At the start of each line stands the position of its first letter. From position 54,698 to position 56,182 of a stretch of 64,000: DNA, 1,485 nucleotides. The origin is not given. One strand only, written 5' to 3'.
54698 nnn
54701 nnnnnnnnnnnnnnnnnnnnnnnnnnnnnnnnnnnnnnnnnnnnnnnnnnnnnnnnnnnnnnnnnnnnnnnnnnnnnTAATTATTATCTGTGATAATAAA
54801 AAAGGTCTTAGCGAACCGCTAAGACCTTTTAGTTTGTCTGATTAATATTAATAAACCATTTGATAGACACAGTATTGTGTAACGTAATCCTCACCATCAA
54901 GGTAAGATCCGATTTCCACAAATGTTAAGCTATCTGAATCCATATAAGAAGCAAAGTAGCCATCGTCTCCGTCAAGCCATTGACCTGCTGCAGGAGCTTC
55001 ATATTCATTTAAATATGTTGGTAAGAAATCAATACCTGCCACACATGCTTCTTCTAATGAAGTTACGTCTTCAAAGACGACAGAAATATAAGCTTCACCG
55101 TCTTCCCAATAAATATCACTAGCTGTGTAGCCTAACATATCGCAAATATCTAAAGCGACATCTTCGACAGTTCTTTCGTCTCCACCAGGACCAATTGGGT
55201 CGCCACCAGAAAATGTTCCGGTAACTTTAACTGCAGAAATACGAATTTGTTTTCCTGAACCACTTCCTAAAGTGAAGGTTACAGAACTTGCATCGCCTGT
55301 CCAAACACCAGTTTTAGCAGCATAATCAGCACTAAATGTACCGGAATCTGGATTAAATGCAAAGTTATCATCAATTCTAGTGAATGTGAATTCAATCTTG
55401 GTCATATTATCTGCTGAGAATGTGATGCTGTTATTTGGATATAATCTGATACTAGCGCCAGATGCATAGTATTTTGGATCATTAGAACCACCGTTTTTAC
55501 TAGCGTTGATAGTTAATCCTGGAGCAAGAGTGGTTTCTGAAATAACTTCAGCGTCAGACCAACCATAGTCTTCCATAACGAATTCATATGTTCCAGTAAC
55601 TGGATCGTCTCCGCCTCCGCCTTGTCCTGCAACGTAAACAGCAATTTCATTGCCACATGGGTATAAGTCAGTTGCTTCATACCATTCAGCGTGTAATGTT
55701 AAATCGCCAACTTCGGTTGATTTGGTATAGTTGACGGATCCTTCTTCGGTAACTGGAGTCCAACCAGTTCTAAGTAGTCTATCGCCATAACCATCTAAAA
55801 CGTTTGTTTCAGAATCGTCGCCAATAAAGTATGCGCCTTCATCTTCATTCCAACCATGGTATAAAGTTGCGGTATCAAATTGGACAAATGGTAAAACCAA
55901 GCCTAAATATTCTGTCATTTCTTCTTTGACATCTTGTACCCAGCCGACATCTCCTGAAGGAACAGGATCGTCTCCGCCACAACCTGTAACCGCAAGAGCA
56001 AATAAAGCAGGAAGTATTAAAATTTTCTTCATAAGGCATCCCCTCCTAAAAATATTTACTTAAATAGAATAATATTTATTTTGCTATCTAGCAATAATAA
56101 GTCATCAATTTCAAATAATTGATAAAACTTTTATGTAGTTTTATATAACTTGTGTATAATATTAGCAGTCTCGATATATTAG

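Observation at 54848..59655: Pair of paralogous, highly acidic modular lipoproteins flanking a two-gene unit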

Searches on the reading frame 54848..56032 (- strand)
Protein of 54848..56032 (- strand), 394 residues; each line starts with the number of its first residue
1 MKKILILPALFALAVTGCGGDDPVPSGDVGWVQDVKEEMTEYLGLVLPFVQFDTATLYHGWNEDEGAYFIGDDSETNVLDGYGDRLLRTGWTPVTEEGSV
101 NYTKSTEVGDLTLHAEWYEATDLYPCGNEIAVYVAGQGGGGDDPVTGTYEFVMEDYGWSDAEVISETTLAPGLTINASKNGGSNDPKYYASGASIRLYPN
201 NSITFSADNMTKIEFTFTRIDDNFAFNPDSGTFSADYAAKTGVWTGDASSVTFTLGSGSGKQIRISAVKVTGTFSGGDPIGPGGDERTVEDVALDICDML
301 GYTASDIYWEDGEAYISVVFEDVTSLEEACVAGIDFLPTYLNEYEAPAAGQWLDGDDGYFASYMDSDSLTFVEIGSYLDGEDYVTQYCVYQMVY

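Call 3: search_protein_families(library=pfam, proteins=[window:54848-56032:-], max_evalue=1)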
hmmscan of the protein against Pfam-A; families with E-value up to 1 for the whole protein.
window:54848-56032:- (394 aa): 1 family
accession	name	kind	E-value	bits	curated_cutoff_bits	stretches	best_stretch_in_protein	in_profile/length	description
PF08139.17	LPAM_1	-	0.11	13.5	20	1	1-18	1-17/18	Prokaryotic membrane lipoprotein lipid attachment site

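Call 4: search_protein_families(library=ncbifam, proteins=[window:54848-56032:-], max_evalue=1)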
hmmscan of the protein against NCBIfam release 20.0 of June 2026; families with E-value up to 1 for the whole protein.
window:54848-56032:- (394 aa): 1 family
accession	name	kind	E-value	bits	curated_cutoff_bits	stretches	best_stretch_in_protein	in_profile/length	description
NF047847.2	SS_mature_LptM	equivalog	0.095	12.8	27.7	1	1-19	1-21/31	LPS translocon maturation chaperone LptM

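Call 7: find_homologous_proteins(query=window:54848-56032:-)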
Query window:54848-56032:- (394 aa): 35 proteins with E <= 0.001 among 8000 candidates.
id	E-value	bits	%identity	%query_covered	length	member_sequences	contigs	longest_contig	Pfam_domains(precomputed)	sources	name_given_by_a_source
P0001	2.0e-265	898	100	100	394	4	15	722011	-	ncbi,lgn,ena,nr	ncbi:MAG: hypothetical protein IJQ72_05405 [Bacilli bacterium]|nr:hypothetical protein [Bacilli bact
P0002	2.3e-230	783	86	100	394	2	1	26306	-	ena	-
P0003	3.8e-186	637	72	100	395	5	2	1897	-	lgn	-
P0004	1.9e-181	622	72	99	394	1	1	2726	-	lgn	-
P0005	3.4e-178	611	72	99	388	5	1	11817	-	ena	-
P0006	5.0e-175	601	71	100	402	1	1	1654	-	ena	-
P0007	2.7e-172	592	69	100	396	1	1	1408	-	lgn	-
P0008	7.7e-172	590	69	99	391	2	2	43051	-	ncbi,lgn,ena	-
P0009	9.2e-168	577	68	99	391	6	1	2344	-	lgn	-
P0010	3.6e-166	571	67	99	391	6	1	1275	-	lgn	-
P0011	1.4e-165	569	67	99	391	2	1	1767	-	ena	-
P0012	4.4e-155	535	63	100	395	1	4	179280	-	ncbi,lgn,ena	-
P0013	5.1e-131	456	58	98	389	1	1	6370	-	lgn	-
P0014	9.5e-131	455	56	99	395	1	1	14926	-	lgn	-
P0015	2.4e-128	447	72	72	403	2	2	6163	-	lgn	-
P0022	7.8e-66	241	50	66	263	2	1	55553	-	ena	-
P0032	7.9e-25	106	44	43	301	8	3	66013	-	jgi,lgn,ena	-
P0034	9.3e-4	36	32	24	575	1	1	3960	PF01336.32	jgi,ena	-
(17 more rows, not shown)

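Call 16: find_encoding_contigs(protein=window:54848-56032:-, flank=8000, max_places=4)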
Protein window:54848-56032:- (394 aa): 23 contigs read that carry it; 4 places shown.
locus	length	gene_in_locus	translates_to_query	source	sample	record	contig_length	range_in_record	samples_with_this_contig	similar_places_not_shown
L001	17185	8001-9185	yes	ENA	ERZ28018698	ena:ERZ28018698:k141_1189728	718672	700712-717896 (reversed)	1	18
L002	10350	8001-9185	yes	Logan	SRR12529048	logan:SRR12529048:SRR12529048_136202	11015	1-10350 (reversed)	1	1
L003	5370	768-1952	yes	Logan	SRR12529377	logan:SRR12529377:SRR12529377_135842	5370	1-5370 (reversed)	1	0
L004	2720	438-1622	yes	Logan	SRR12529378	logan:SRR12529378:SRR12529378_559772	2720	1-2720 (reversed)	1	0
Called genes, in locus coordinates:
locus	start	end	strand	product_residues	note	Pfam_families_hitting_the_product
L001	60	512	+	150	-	PF12682:Flavodoxin_4 (weak)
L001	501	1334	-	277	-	PF00106:adh_short, PF01370:Epimerase (weak), PF08659:KR (faint), PF13460:NAD_binding_10 (weak), PF13561:adh_short_C2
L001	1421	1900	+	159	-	PF00255:GSHPx, PF00578:AhpC-TSA (weak)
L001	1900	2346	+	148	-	PF22381:Staph_reg_Sar_Rot, PF01047:MarR, PF12802:MarR_2, PF13463:HTH_27 (weak), PF13601:HTH_34 (weak)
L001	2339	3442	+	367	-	PF01545:Cation_efflux, PF16916:ZT_dimer (faint)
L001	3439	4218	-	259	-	PF00106:adh_short, PF08659:KR, PF13561:adh_short_C2, PF08643:DUF1776 (faint)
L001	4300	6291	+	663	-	-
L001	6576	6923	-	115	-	-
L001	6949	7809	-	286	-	-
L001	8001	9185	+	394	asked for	-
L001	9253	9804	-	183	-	PF02482:Ribosomal_S30AE, PF16321:Ribosom_S30AE_C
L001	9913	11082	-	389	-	PF00438:S-AdoMet_synt_N, PF02772:S-AdoMet_synt_M, PF02773:S-AdoMet_synt_C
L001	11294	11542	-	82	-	PF02604:PhdYeFM_antitox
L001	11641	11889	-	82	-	PF12637:TSCPD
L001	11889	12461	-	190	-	PF06130:PTAC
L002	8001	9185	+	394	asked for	-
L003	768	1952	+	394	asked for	-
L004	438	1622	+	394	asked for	-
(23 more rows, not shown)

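Call 20: find_encoding_contigs(protein=P0032, flank=8000, max_places=2)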
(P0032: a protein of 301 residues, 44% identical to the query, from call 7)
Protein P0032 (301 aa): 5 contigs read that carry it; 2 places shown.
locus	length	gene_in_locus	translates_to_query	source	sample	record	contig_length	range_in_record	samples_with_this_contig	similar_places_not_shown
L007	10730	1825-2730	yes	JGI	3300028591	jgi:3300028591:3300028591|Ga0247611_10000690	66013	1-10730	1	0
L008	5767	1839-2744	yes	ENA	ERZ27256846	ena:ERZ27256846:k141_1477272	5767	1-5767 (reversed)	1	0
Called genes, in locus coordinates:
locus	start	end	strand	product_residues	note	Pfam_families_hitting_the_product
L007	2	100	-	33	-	?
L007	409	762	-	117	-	-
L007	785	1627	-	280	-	-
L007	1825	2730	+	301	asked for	-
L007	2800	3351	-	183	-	PF02482:Ribosomal_S30AE, PF16321:Ribosom_S30AE_C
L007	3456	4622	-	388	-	PF00438:S-AdoMet_synt_N, PF02772:S-AdoMet_synt_M, PF02773:S-AdoMet_synt_C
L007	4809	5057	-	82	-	PF12637:TSCPD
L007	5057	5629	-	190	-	PF06130:PTAC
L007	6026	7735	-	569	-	PF01432:Peptidase_M3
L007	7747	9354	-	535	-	PF01676:Metalloenzyme, PF06415:iPGM_N, PF01663:Phosphodiest (weak)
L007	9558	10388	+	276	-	PF12710:HAD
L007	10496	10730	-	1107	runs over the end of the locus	PF13306:LRR_5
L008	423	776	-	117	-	-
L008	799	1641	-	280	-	-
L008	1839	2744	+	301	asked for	-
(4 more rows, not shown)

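Call 21: predict_structure(alignment_id=A1)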
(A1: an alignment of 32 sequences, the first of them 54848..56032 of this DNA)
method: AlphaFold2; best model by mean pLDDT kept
length: 394 residues; sequences in the alignment: 32
mean_pLDDT: 80.0   pTM: 0.43
mean pLDDT of the five models: 80.0, 80.0, 78.9, 78.1, 77.6
residues with pLDDT >= 90: 163; 70-90: 158; 50-70: 26; < 50: 47
segments of 3 or more residues with pLDDT < 50: 1-30, 136-143, 278-285
pLDDT, mean of each block of 10 residues (from residue 1): 29 29 30 64 73 84 79 90 80 82 79 90 88 57 67 84 82 86 87 90 93 95 90 94 96 90 93 64 57 86 90 93 93 87 92 93 84 95 95 60
secondary structure, 60 per line:
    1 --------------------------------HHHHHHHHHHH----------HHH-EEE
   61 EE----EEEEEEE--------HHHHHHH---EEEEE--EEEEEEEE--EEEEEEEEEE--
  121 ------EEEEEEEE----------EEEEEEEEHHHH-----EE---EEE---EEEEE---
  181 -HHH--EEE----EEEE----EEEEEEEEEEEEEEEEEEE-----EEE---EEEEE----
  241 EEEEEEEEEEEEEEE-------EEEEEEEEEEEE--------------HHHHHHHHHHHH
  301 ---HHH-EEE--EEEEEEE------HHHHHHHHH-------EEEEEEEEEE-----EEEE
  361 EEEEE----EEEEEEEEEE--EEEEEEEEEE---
elements in order: H33-43 E58-62 E67-73 H82-88 E92-96 E99-106 E109-118 E127-134 E145-152 H153-156 E167-169 E173-177 E187-189 E194-197 E202-220 E226-228 E232-236 E241-255 E263-274 H289-300 E308-310 E313-319 H326-334 E342-351 E357-365 E370-379 E382-391

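Call 24: fold_search(model_id=the predicted structure, library=pdb)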
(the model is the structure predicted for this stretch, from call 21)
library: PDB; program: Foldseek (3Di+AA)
matches with E <= 10: 923; with E <= 0.001: 0
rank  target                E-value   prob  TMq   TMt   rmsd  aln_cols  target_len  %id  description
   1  8qf8_B                3.0e-03  0.84  0.18  0.10  15.1       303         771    9  GH146 beta-L-arabinofuranosidase from Bacteroides thetaioatomicron in complex with beta-l-arabinofurano cyclophellitol (released 2023-12-13)
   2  4ei0_A                4.6e-03  0.35  0.13  0.15  16.9       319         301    8  Crystal structure of a DUF4466 family protein (PARMER_03218) from Parabacteroides merdae ATCC 43184 at 2.00 A resoluti (released 2012-05-30)
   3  4ei0_B                4.8e-03  0.35  0.12  0.15  16.9       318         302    8  Crystal structure of a DUF4466 family protein (PARMER_03218) from Parabacteroides merdae ATCC 43184 at 2.00 A resoluti (released 2012-05-30)
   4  2vj0_A                1.0e-02  0.47  0.14  0.21  17.8       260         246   10  Crystal structure of the alpha-adaptin appendage domain, from the AP2 adaptor complex, in complex with an FXDNF peptid (released 2007-12-25)
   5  9no3_D                1.9e-02  0.25  0.16  0.14  17.8       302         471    8  The bifunctional arabinofuranosidase/xylosidase from metagenome of Pseudacanthotermes militaris. (released 2025-10-08)
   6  9no3_A                2.7e-02  0.30  0.17  0.15  17.6       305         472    8  The bifunctional arabinofuranosidase/xylosidase from metagenome of Pseudacanthotermes militaris. (released 2025-10-08)
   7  1w80_A                3.2e-02  0.30  0.14  0.20  18.1       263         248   10  Crystal structure of the alpha-adaptin appendage domain, from the AP2 adaptor complex, bound to 2 peptides from Synapt (released 2004-10-27)
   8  5opj                  4.1e-02  0.41  0.17  0.10  15.1       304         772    8  Beta-L-arabinofuranosidase (released 2018-02-28)
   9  4nhy_C                4.1e-02  0.13  0.13  0.11  27.9       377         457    8  Crystal structure of human OGFOD1, 2-oxoglutarate and iron-dependent oxygenase domain containing 1, in complex with py (released 2014-11-19)
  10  6jhp_A                4.1e-02  0.06  0.08  0.06  22.2       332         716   10  Crystal structure of the glycoside hydrolase family 36 alpha-galactosidase from Paecilomyces thermophila (released 2020-05-20)
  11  9no3_B                4.4e-02  0.20  0.16  0.13  17.6       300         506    8  The bifunctional arabinofuranosidase/xylosidase from metagenome of Pseudacanthotermes militaris. (released 2025-10-08)
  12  4qaw_E                5.4e-02  0.30  0.16  0.14  13.2       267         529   12  Structure of modular Xyn30D from Paenibacillus barcinonensis (released 2014-10-08)
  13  4o3w_A                6.7e-02  0.06  0.09  0.07  21.4       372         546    9  Crystal structure of the vaccine antigen Transferrin Binding Protein B (TbpB) mutant Tyr-63-Ala from Actinobacillus su (released 2015-01-14)
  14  4d8m                  7.1e-02  0.41  0.18  0.13  12.6       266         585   11  Crystal structure of Bacillus thuringiensis Cry5B nematocidal toxin (released 2012-12-19)
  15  5fws                  7.4e-02  0.66  0.15  0.20   7.7       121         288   12  Wnt modulator Kremen crystal form I at 1.90A (released 2016-07-20)
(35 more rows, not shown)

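Call 26: search_protein_families(library=pfam, proteins=[P0034], max_evalue=10)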
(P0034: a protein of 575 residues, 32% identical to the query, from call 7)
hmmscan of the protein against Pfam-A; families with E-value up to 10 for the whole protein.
P0034 (575 aa): 8 families
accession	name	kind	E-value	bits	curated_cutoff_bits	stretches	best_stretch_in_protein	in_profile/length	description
PF01336.31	tRNA_anti-codon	-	8.2e-10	38.9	27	2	332-411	3-63/75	OB-fold nucleic acid binding domain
PF13742.12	tRNA_anti_2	-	1.9e-05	25.2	27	2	70-144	19-84/95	OB-fold nucleic acid binding domain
PF00436.31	SSB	-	0.0028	18.1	26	1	125-147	65-87/104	Single-strand binding protein family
PF13452.11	FAS1_DH_region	-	0.013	16.1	22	1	383-415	81-114/132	FAS1-like, dehydratase domain region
PF10844.13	DUF2577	-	0.07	13.9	22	1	357-406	69-92/96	Protein of unknown function (DUF2577)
PF02699.20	YajC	-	0.29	11.5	28.2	0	388-422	33-68/78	Preprotein translocase subunit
PF18914.6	DUF5666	-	0.51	11.1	27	0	122-139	29-49/60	Domain of unknown function (DUF5666)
PF12869.13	tRNA_anti-like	-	0.63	10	23.5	1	69-139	69-133/146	tRNA_anti-like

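Call 33: search_protein_families(library=padloc, proteins=[window:54848-56032:-], max_evalue=1)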
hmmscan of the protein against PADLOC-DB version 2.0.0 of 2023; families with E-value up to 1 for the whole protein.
window:54848-56032:- (394 aa): 0 families

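Call 34: search_protein_families(library=phrogs, proteins=[window:54848-56032:-], max_evalue=1)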
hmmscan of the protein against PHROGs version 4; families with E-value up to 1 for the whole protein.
window:54848-56032:- (394 aa): 2 families
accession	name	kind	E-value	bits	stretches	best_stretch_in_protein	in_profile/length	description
phrog_8801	-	unknown function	0.003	19.1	1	1-34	1-34/94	-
phrog_26956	-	unknown function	0.0043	17.8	1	122-143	24-46/60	-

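Call 49: find_encoding_contigs(protein=P0022, flank=8000, max_places=2)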
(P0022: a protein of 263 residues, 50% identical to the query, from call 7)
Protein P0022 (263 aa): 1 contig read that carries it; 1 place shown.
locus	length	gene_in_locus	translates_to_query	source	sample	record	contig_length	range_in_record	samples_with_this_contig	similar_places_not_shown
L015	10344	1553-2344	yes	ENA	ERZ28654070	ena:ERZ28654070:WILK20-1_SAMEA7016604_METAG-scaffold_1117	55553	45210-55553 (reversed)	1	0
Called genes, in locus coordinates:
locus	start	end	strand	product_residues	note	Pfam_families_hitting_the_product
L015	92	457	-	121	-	-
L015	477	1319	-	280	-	-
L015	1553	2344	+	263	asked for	-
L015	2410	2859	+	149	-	-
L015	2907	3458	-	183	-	PF02482:Ribosomal_S30AE, PF16321:Ribosom_S30AE_C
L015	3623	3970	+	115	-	-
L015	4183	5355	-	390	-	PF00438:S-AdoMet_synt_N, PF02772:S-AdoMet_synt_M, PF02773:S-AdoMet_synt_C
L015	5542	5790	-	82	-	PF12637:TSCPD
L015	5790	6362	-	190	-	PF06130:PTAC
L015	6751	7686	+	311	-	PF13310:Virulence_RhuM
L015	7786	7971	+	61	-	-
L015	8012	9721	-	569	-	PF01432:Peptidase_M3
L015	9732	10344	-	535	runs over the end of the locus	PF01676:Metalloenzyme, PF06415:iPGM_N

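Call 57: find_encoding_contigs(protein=P0002, flank=9000, max_places=1)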
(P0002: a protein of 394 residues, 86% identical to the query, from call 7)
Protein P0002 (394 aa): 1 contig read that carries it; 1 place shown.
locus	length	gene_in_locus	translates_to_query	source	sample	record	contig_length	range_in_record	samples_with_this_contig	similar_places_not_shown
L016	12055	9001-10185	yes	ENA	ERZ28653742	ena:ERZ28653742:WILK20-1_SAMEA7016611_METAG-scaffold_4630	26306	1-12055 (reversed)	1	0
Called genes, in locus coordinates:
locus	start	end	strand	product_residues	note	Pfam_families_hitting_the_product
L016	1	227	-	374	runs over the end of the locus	PF00583:Acetyltransf_1 (faint)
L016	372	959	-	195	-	PF07155:ECF-ribofla_trS (weak), PF12822:ECF_trnsprt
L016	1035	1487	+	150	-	PF12682:Flavodoxin_4 (weak), PF12724:Flavodoxin_5 (faint)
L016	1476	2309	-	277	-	PF00106:adh_short, PF01370:Epimerase (weak), PF08659:KR (weak), PF13460:NAD_binding_10 (faint), PF13561:adh_short_C2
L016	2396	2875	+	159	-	PF00255:GSHPx, PF00578:AhpC-TSA, PF08534:Redoxin (faint)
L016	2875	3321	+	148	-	PF22381:Staph_reg_Sar_Rot, PF01047:MarR, PF12802:MarR_2, PF13463:HTH_27 (weak), PF13601:HTH_34 (faint)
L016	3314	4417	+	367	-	PF01545:Cation_efflux, PF16916:ZT_dimer (weak)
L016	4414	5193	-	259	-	PF00106:adh_short, PF08659:KR, PF13561:adh_short_C2, PF08643:DUF1776 (faint)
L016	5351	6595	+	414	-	-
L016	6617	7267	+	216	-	-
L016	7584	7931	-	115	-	-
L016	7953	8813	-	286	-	-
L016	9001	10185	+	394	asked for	-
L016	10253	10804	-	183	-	PF02482:Ribosomal_S30AE, PF16321:Ribosom_S30AE_C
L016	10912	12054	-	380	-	?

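Call 68: fold_search(model_id=the predicted structure, library=viral)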
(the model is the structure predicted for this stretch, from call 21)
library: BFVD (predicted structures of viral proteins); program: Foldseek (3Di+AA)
matches with E <= 10: 968; with E <= 0.001: 2
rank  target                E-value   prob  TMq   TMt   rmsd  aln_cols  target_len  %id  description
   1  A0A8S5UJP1            1.4e-04  0.82  0.13  0.08  20.6       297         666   10  Uncharacterized protein [Podoviridae sp. ct9A73]
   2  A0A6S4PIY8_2          6.5e-04  0.66  0.19  0.10  19.9       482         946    9  Putative lectin [uncultured phage_MedDCM-OCT-S39-C11]
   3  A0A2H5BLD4            1.8e-03  0.44  0.16  0.15  23.7       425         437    9  Minor tail protein [Streptomyces phage Attoomi]
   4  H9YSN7                2.1e-03  0.44  0.16  0.11  30.4       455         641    8  (no name in the UniProt tables at hand)
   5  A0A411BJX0            2.2e-03  0.51  0.14  0.13  22.1       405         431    8  (no name in the UniProt tables at hand)
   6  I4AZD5                2.6e-03  0.21  0.14  0.07  25.8       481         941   13  (no name in the UniProt tables at hand)
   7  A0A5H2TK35            4.2e-03  0.28  0.13  0.07  16.6       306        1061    9  (no name in the UniProt tables at hand)
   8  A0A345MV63            5.8e-03  0.99  0.19  0.17   8.2       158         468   10  (no name in the UniProt tables at hand)
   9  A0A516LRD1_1          5.8e-03  0.35  0.14  0.08  26.3       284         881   13  (no name in the UniProt tables at hand)
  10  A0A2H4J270            6.5e-03  0.66  0.17  0.22  16.2       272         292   10  Carbohydrate esterase 2 N-terminal domain-containing protein [uncultured Caudovirales phage]
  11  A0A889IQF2            9.5e-03  0.99  0.17  0.30  16.9       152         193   12  (no name in the UniProt tables at hand)
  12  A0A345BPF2            1.1e-02  1.00  0.21  0.20   6.4       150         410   13  (no name in the UniProt tables at hand)
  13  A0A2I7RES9            1.3e-02  0.25  0.14  0.08  18.6       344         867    9  (no name in the UniProt tables at hand)
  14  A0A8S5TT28            1.3e-02  0.11  0.10  0.09  37.1       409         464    9  Uncharacterized protein [Podoviridae sp. ct1ev3]
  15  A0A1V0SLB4            1.5e-02  0.09  0.09  0.10  24.5       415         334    8  Uncharacterized protein [Klosneuvirus KNV1]
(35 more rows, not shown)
